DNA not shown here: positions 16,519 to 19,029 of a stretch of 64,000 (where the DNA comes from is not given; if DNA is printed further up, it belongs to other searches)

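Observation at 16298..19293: Cys-rich small protein + TonB-dependent receptor + secreted HMA protein, all carrying an A-C-C vicinal-cysteine motif: candidate thiophilic-metal handling module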

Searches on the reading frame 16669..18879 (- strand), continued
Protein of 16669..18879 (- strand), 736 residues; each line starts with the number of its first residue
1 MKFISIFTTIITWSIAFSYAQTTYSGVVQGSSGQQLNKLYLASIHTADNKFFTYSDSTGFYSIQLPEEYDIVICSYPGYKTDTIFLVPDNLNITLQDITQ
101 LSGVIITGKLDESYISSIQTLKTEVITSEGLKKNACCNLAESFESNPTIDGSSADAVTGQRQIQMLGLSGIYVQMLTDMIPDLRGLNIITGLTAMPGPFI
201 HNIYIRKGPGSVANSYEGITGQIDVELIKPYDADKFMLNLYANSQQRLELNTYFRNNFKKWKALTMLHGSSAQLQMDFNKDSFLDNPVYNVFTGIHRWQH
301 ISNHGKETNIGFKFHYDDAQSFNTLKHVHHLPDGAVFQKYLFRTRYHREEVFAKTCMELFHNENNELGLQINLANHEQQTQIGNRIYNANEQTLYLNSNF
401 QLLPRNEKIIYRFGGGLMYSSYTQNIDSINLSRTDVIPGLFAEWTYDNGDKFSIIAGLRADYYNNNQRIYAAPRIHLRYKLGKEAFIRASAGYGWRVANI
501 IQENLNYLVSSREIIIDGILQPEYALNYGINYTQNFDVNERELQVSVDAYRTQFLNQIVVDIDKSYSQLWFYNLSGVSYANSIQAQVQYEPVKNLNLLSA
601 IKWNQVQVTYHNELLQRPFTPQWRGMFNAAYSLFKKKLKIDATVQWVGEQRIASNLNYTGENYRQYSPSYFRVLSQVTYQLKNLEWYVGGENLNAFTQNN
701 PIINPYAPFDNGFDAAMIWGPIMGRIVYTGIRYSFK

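Call 52: search_protein_families(library=pfam, alignment_id=A6, max_evalue=0.00001)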
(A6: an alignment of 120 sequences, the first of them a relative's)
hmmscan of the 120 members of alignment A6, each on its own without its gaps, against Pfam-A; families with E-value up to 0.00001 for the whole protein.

A. member 1, L001:8672-9946:+ (425 aa): 1 family
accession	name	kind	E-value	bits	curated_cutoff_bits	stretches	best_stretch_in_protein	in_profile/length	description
PF00709.27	Adenylsucc_synt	-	9.1e-158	525.8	27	1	5-416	1-416/416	Adenylosuccinate synthetase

B. families by the number of members that match (of 120 scanned): 143 families (the first 25 are shown)
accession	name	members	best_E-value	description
PF00403.32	HMA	9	1.7e-13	Heavy-metal-associated domain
PF07291.16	MauE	7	2.4e-14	Methylamine utilisation protein MauE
PF19335.5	HMBD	6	3.6e-22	Heavy metal binding domain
PF12833.13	HTH_18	4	6.2e-18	Helix-turn-helix domain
PF00165.29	HTH_AraC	4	7.6e-15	Bacterial regulatory helix-turn-helix proteins, AraC family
PF18962.6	Por_Secre_tail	4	9.8e-15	Secretion system C-terminal sorting domain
PF00085.26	Thioredoxin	4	3.6e-11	Thioredoxin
PF07732.21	Cu-oxidase_3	3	4.8e-43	Multicopper oxidase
PF01545.26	Cation_efflux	3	1.3e-40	Cation efflux family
PF07731.20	Cu-oxidase_2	3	2.1e-31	Multicopper oxidase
PF00132.30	Hexapep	3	3e-23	Bacterial transferase hexapeptide (six repeats)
PF08534.16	Redoxin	3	5.8e-22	Redoxin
PF13649.12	Methyltransf_25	3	3.6e-21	Methyltransferase domain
PF08241.18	Methyltransf_11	3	5.6e-21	Methyltransferase domain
PF00578.27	AhpC-TSA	3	7.1e-21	AhpC/TSA family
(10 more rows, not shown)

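Call 61: search_protein_families(library=pfam, alignment_id=A3, max_evalue=10)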
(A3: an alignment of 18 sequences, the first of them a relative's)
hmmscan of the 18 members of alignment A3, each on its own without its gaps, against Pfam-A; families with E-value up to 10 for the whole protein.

A. member 1, L045:1604-1993:+ (130 aa): 2 families
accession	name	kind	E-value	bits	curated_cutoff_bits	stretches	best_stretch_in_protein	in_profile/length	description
PF08139.17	LPAM_1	-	0.084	13.8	20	1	1-16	1-16/18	Prokaryotic membrane lipoprotein lipid attachment site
PF15910.11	V-set_2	-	0.085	13.6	28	1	17-82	13-75/112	ICOS V-set domain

B. families by the number of members that match (of 18 scanned): 12 families
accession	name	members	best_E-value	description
PF20558.3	DUF6769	2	0.0011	Family of unknown function (DUF6769)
PF21333.2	FST_N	1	0.0053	Follistatin, N-terminal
PF15806.11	TRAPP14_N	1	0.0084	TRAPP14 N-terminal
PF11023.14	DUF2614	1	0.014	Zinc-ribbon containing domain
PF25748.1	Herpes_ORF30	1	0.05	Ictalurid herpesvirus ORF30 protein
PF08139.17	LPAM_1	1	0.084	Prokaryotic membrane lipoprotein lipid attachment site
PF15910.11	V-set_2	1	0.085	ICOS V-set domain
PF13647.11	Glyco_hydro_80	1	0.12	Glycosyl hydrolase family 80 of chitosanase A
PF06420.17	Mgm101p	1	0.16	Mitochondrial genome maintenance MGM101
PF09313.17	DUF1971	1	0.2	Domain of unknown function (DUF1971)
PF02992.20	Transposase_21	1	0.23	Transposase family tnp2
PF10853.13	DUF2650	1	7.8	Protein of unknown function (DUF2650)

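Call 63: search_dna_similar(query=window:16669-18879:-, collection=plasmids, mode=protein, max_evalue=1e-20, max_rows=20)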
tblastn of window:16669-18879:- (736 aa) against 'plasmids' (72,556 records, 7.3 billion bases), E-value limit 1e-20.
Records with a match: 5; places in all: 5; records where one place covers at least 80% of the query: 5.
Best place of each record, by identity: <60% 5.
By first word of the organism name: Bernardetia 1; Persicobacter 1; Parabacteroides 1; Fulvitalea 1; Haliscomenobacter 1.
By predicted mobility (MOB-suite, as given by PLSDB): non-mobilizable 5.
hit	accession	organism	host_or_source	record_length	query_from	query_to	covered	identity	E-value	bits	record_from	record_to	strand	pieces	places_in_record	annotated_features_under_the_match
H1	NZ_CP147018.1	Bernardetia sp. Wsw4-3y2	Red alga,Red algae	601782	19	735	97%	34.8%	2e-117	397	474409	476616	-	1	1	TonB-dependent receptor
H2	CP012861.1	Persicobacter sp. JZB09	cell culture,soil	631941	39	734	95%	32.4%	3e-107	367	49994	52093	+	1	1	record has no annotation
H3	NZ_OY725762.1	Parabacteroides distasonis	-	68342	53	733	93%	33.0%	2e-102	352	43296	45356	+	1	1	TonB-dependent receptor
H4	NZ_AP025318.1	Fulvitalea axinellae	-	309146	70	733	90%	33.6%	4e-113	384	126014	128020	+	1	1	TonB-dependent receptor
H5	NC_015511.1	Haliscomenobacter hydrossis DSM 1100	activated sludge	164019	55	732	92%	31.1%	2e-80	288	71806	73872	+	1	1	TonB-dependent receptor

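Call 64: get_annotated_region(hit=H1, flank=8000)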
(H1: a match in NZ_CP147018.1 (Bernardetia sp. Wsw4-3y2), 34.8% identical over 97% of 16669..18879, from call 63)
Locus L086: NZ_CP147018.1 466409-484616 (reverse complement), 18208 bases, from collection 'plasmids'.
description: Bernardetia sp. Wsw4-3y2 plasmid plasmd1, complete sequence
organism: Bernardetia sp. Wsw4-3y2 (NCBI taxid 3127471)
taxonomy: Bacteria; Bacteroidota; Cytophagia; Cytophagales; Bernardetiaceae; Bernardetia; Bernardetia sp. Wsw4-3y2
host: -; source: Red alga,Red algae; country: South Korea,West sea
typing (MOB-suite, as given by PLSDB): non-mobilizable
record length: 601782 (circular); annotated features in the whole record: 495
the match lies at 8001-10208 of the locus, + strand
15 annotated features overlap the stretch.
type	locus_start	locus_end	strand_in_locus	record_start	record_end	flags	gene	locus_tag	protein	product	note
CDS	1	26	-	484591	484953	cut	-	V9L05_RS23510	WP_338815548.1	four helix bundle protein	-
CDS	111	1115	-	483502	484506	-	-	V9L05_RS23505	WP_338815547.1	beta-ketoacyl-ACP synthase III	GO:0006633 - fatty acid biosynthetic process [Evidence IEA]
CDS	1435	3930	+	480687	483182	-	-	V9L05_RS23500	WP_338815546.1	TonB-dependent receptor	-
CDS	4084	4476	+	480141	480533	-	-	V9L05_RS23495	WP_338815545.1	hypothetical protein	-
CDS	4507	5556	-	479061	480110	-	-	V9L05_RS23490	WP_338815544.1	ABC transporter ATP-binding protein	-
CDS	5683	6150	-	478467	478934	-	tnpA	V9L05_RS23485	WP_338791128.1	IS200/IS605 family transposase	-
CDS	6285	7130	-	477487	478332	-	-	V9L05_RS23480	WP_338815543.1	TerC family protein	-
CDS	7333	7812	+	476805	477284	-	-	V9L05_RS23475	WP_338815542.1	hypothetical protein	-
CDS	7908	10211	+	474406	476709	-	-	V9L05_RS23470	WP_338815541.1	TonB-dependent receptor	GO:0015891 - siderophore transport [Evidence IEA]; GO:0055085 - transmembrane transport [Evidence IEA]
CDS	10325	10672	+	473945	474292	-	-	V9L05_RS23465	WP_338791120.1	heavy metal-associated domain-containing protein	-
CDS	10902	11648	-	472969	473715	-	fabG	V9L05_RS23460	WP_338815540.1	3-oxoacyl-[acyl-carrier-protein] reductase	GO:0006633 - fatty acid biosynthetic process [Evidence IEA]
CDS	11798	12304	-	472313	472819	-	-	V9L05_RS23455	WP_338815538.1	hypothetical protein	-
CDS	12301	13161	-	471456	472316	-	-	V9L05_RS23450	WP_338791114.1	inositol monophosphatase family protein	GO:0006020 - inositol metabolic process [Evidence IEA]; GO:0046855 - obsolete inositol phosphate dephosphorylation ...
CDS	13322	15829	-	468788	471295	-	-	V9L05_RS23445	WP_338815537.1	TIR domain-containing protein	GO:0007165 - signal transduction [Evidence IEA]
CDS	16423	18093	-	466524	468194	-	-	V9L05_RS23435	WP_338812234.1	IS1182 family transposase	-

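Call 65: get_annotated_region(hit=H3, flank=8000)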
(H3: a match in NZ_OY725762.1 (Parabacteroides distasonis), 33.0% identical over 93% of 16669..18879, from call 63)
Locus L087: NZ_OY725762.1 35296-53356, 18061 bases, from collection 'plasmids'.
description: Parabacteroides distasonis strain Parabacteroides distasonis TSDC17.2-1.1 plasmid 17, complete sequence
organism: Parabacteroides distasonis (NCBI taxid 823)
taxonomy: Bacteria; Bacteroidota; Bacteroidia; Bacteroidales; Tannerellaceae; Parabacteroides; Parabacteroides distasonis
host: -; source: -; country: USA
typing (MOB-suite, as given by PLSDB): non-mobilizable
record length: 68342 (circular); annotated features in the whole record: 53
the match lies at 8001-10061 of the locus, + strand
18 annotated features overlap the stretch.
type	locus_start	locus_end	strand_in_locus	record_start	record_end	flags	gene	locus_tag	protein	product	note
CDS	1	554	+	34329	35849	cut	-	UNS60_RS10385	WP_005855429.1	4Fe-4S binding protein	-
CDS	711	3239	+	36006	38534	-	-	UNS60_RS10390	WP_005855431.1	DNA translocase FtsK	-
CDS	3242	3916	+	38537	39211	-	-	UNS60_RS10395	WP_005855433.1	LolA-like putative outer membrane lipoprotein chaperone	-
CDS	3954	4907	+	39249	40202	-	trxB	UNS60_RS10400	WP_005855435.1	thioredoxin-disulfide reductase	-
CDS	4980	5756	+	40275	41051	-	-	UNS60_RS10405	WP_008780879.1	glycerophosphodiester phosphodiesterase family protein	GO:0006629 - lipid metabolic process [Evidence IEA]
CDS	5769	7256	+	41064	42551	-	-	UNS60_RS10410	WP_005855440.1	family 10 glycosylhydrolase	-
CDS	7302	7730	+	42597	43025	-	-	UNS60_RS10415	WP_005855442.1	hypothetical protein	-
CDS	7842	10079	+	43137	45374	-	-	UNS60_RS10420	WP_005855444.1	TonB-dependent receptor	-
CDS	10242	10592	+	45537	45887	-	-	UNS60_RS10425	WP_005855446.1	heavy-metal-associated domain-containing protein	-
CDS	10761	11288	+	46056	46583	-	-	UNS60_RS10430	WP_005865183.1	sigma-70 family RNA polymerase sigma factor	GO:0006352 - DNA-templated transcription initiation [Evidence IEA]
CDS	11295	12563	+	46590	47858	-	-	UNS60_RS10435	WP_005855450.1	porin family protein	-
CDS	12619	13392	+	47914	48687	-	-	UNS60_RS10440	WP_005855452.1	hypothetical protein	-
CDS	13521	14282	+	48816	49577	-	-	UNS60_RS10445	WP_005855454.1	hypothetical protein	-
CDS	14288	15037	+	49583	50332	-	-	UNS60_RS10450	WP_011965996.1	hypothetical protein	-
CDS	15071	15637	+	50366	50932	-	-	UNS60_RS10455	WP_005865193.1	YIP1 family protein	-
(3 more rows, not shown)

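Call 66: get_annotated_region(hit=H5, flank=8000)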
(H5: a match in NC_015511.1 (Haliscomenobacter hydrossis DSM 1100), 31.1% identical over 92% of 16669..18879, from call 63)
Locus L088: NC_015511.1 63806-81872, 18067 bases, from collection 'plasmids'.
description: Haliscomenobacter hydrossis DSM 1100 plasmid pHALHY01, complete sequence
organism: Haliscomenobacter hydrossis DSM 1100 (NCBI taxid 760192)
taxonomy: Bacteria; Bacteroidota; Saprospiria; Saprospirales; Haliscomenobacteraceae; Haliscomenobacter; Haliscomenobacter hydrossis; Haliscomenobacter hydrossis DSM 1100
host: -; source: activated sludge; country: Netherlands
typing (MOB-suite, as given by PLSDB): non-mobilizable; replicon rep_cluster_246
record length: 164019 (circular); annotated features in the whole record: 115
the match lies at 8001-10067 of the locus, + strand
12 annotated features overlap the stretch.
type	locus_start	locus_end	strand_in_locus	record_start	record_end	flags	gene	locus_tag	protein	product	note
CDS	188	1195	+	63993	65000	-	-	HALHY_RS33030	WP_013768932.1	virulence RhuM family protein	-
CDS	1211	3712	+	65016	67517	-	-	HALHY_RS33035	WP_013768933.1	tetratricopeptide repeat protein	-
CDS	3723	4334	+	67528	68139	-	-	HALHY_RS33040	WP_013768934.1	tetratricopeptide repeat protein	-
CDS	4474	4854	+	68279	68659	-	-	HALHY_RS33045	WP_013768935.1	hypothetical protein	-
CDS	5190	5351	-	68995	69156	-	-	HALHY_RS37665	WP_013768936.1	hypothetical protein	-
CDS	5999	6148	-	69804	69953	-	-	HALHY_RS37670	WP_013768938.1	hypothetical protein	-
CDS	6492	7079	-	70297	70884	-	-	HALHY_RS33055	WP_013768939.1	hypothetical protein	-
CDS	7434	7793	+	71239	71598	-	-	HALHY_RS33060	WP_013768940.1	hypothetical protein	-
CDS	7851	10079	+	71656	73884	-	-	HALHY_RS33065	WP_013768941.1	TonB-dependent receptor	GO:0015891 - siderophore transport [Evidence IEA]; GO:0055085 - transmembrane transport [Evidence IEA]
CDS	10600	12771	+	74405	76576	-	-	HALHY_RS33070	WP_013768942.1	TonB-dependent receptor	-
CDS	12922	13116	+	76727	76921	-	-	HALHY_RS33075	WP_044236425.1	TonB-dependent receptor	-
CDS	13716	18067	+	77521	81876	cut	-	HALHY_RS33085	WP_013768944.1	CusA/CzcA family heavy metal efflux RND transporter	-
